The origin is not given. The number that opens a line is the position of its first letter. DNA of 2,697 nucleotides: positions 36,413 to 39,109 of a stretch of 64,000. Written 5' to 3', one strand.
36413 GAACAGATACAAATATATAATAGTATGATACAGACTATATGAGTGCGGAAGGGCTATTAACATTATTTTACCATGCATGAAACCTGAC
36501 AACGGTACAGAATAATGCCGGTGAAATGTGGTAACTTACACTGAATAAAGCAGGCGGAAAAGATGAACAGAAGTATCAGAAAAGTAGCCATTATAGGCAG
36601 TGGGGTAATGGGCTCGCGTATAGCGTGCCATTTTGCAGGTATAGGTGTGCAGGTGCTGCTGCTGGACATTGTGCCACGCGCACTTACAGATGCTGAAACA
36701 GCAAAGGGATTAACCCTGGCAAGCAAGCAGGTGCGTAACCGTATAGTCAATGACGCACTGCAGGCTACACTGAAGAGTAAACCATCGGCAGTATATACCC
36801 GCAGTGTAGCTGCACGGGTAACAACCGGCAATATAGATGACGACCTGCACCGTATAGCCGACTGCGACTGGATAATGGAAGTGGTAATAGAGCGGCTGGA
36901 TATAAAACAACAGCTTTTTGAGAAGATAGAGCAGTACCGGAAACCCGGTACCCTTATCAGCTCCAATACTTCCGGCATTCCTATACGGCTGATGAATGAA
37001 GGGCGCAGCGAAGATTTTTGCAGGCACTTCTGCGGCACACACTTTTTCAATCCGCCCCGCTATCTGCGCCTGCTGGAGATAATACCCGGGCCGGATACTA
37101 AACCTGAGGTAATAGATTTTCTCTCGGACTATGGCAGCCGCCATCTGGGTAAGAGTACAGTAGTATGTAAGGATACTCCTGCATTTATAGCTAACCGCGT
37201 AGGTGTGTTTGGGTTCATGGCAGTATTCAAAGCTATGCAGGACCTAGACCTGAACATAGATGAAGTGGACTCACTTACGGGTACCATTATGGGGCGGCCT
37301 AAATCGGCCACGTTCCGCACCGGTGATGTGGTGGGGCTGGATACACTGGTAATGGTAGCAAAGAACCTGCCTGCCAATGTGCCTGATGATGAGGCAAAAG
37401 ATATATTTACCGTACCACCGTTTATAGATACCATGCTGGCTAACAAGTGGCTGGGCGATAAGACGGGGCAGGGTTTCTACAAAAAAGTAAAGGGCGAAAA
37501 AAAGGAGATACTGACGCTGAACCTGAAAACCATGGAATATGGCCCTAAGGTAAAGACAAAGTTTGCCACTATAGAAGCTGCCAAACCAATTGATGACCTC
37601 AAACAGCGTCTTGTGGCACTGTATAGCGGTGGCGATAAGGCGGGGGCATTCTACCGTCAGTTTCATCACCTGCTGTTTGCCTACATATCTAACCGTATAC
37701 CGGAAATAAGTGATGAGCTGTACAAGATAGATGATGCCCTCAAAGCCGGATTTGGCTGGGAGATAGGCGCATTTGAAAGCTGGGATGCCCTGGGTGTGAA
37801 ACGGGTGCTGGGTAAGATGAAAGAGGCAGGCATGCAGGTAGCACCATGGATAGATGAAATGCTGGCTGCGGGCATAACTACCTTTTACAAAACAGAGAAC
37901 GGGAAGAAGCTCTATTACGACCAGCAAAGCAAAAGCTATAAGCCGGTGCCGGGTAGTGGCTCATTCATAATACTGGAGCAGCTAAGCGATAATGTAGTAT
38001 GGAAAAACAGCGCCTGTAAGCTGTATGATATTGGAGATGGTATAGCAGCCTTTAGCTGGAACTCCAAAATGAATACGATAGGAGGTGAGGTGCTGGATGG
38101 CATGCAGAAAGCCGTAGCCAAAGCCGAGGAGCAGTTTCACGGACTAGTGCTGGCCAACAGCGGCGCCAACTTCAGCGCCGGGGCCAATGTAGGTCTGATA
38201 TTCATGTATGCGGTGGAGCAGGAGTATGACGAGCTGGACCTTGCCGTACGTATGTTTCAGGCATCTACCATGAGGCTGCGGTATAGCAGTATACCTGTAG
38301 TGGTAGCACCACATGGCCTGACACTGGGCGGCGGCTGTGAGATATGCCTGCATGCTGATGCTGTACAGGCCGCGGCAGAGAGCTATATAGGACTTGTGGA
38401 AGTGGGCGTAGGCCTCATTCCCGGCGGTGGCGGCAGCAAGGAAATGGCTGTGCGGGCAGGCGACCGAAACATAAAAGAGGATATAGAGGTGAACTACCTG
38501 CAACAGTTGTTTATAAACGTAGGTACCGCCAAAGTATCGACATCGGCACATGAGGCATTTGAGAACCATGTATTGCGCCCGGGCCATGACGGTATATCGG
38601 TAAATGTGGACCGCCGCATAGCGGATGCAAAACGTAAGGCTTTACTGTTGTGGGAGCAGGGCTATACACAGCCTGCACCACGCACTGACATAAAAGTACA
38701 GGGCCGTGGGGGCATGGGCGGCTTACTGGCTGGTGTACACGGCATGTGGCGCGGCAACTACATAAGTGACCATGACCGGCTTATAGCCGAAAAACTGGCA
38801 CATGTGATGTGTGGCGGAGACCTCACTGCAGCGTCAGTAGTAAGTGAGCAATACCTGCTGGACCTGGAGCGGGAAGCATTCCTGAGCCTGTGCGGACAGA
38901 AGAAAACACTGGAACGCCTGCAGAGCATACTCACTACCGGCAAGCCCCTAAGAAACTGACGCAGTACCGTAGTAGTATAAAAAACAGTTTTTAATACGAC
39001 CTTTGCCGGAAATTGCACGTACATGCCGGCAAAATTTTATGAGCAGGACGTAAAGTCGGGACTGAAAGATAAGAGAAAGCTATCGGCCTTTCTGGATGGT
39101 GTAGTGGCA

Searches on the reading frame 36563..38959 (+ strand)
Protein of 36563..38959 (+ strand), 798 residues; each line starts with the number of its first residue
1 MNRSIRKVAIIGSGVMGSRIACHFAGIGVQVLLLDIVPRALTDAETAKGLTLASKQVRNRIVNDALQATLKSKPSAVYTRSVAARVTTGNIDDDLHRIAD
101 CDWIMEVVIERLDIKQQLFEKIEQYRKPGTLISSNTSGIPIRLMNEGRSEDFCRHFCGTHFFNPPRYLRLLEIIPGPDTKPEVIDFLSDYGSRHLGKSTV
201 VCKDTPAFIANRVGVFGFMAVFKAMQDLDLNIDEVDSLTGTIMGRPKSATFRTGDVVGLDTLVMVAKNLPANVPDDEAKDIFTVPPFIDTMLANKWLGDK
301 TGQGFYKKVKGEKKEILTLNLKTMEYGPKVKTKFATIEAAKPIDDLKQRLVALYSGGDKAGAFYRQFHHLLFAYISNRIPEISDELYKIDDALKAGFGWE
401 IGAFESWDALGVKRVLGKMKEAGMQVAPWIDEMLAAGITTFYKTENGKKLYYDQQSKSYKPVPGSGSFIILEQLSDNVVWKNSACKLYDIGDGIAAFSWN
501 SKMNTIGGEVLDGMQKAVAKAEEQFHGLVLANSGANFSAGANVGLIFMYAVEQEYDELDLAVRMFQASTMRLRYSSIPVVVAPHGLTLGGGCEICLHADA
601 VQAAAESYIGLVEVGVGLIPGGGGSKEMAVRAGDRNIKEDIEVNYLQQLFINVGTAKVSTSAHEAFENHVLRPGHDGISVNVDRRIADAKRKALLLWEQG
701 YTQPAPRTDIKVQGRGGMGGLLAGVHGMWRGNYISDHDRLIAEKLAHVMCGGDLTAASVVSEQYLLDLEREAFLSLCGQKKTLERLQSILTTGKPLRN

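Call 76: search_protein_families(library=pfam, max_evalue=0.00001, proteins=[window:36563-38959:+])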
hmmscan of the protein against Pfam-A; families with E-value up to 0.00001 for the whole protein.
window:36563-38959:+ (798 aa): 4 families
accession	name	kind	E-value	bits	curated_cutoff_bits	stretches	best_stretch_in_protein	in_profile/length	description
PF02737.24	3HCDH_N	-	1.8e-42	145.7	22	1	7-205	1-180/180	3-hydroxyacyl-CoA dehydrogenase, NAD binding domain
PF00725.27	3HCDH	-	1.8e-15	57.6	22.1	1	208-307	2-96/97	3-hydroxyacyl-CoA dehydrogenase, C-terminal domain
PF00378.25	ECH_1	-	2.1e-14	53.9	27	1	501-638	15-150/251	Enoyl-CoA hydratase/isomerase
PF16113.10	ECH_2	-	5.4e-08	33.1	27.2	1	500-625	9-136/335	Enoyl-CoA hydratase/isomerase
